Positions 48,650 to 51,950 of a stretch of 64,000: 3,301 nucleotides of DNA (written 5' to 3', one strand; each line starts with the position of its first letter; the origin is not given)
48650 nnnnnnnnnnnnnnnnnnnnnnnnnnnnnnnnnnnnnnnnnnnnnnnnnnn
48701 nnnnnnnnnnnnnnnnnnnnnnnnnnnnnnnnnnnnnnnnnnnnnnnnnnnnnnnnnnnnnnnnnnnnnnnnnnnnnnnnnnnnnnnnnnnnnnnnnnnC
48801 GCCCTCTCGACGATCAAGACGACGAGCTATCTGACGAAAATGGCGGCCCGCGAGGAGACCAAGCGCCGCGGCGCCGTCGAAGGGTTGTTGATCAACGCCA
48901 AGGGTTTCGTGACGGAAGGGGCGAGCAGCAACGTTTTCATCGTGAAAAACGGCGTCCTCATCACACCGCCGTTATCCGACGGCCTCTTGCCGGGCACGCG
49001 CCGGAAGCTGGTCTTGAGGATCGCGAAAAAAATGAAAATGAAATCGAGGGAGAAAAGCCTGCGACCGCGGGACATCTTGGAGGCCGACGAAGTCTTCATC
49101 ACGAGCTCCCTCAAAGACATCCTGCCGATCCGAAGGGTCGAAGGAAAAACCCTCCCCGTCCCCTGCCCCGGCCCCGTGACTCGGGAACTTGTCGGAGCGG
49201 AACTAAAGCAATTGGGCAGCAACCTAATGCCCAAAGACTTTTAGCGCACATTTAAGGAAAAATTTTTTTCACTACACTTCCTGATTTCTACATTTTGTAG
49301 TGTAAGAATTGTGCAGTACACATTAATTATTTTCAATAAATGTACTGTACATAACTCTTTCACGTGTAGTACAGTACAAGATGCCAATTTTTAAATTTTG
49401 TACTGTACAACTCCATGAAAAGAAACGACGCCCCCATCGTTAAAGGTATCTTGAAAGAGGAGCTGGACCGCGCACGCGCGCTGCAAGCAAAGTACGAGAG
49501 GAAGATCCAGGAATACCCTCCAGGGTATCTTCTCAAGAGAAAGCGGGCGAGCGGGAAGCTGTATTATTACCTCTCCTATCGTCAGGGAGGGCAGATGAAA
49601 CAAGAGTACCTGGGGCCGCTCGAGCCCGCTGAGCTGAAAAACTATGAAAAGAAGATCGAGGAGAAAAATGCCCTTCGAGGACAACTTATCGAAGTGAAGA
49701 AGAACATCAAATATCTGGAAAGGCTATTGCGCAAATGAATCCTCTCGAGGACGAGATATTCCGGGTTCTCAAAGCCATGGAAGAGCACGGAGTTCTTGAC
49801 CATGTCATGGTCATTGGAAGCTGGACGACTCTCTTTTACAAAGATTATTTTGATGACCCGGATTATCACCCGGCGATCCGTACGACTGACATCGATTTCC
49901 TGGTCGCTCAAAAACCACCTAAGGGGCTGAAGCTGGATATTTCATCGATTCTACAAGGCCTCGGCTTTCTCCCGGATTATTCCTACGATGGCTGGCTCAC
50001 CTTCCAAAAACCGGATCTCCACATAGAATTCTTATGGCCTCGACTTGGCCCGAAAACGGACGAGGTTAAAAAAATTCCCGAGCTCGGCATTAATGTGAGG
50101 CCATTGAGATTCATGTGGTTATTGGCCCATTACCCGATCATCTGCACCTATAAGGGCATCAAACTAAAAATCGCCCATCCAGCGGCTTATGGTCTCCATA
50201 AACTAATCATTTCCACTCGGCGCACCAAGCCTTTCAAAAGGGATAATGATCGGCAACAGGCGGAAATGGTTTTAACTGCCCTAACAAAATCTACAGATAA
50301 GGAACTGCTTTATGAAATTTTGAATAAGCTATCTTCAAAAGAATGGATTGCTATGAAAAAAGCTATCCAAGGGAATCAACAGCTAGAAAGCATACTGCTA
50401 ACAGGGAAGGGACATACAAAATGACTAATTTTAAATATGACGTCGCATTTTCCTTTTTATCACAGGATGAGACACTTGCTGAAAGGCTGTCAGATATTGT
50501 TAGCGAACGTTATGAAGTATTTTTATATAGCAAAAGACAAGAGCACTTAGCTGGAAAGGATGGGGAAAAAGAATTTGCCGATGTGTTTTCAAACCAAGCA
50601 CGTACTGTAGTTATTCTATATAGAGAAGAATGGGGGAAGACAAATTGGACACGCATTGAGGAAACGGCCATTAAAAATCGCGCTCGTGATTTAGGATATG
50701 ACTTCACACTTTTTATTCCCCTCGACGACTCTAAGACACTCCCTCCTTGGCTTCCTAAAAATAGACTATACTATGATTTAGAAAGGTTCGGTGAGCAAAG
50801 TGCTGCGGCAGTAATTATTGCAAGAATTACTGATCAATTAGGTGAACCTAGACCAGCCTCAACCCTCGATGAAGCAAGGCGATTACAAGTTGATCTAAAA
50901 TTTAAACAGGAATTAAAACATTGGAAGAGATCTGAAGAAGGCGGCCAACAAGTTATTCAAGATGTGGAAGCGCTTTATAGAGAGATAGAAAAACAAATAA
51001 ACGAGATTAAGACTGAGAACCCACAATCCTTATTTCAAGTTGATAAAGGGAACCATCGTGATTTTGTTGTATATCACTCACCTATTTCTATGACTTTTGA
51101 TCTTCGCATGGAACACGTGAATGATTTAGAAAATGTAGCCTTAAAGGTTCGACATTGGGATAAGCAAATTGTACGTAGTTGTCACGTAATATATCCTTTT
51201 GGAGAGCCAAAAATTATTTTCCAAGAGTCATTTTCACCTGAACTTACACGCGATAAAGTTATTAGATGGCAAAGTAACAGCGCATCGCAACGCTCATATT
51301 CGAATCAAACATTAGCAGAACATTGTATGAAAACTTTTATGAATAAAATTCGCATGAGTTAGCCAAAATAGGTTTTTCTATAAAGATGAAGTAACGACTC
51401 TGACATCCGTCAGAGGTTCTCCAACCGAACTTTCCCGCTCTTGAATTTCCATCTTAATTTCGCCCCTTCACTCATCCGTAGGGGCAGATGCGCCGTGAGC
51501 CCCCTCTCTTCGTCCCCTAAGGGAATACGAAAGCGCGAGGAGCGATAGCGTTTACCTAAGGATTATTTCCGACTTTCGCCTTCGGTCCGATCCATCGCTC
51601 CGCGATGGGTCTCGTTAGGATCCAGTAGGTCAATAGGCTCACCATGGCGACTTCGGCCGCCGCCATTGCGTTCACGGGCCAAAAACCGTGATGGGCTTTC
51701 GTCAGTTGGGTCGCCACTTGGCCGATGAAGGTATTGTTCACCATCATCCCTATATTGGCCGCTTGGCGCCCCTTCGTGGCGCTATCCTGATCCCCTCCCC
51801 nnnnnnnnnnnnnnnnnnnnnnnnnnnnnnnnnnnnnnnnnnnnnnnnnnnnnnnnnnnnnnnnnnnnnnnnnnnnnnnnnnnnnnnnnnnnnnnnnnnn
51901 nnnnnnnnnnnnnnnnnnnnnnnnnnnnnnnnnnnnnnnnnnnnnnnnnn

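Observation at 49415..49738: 107-aa Lys/Glu-rich small protein as first gene of the cassette: candidate repressor or antitoxin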

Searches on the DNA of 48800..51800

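Call 103: search_rna_families(source=window, start=48800, end=51800, threshold=evalue, max_evalue=1)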
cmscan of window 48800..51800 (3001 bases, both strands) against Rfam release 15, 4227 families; matches with E-value up to 1: 1.
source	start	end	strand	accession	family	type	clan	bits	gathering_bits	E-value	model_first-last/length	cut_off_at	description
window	49362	49413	-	RF03523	mir-4703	Gene; miRNA;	-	22.9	88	0.18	1-61/61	no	mir-4703 microRNA precursor family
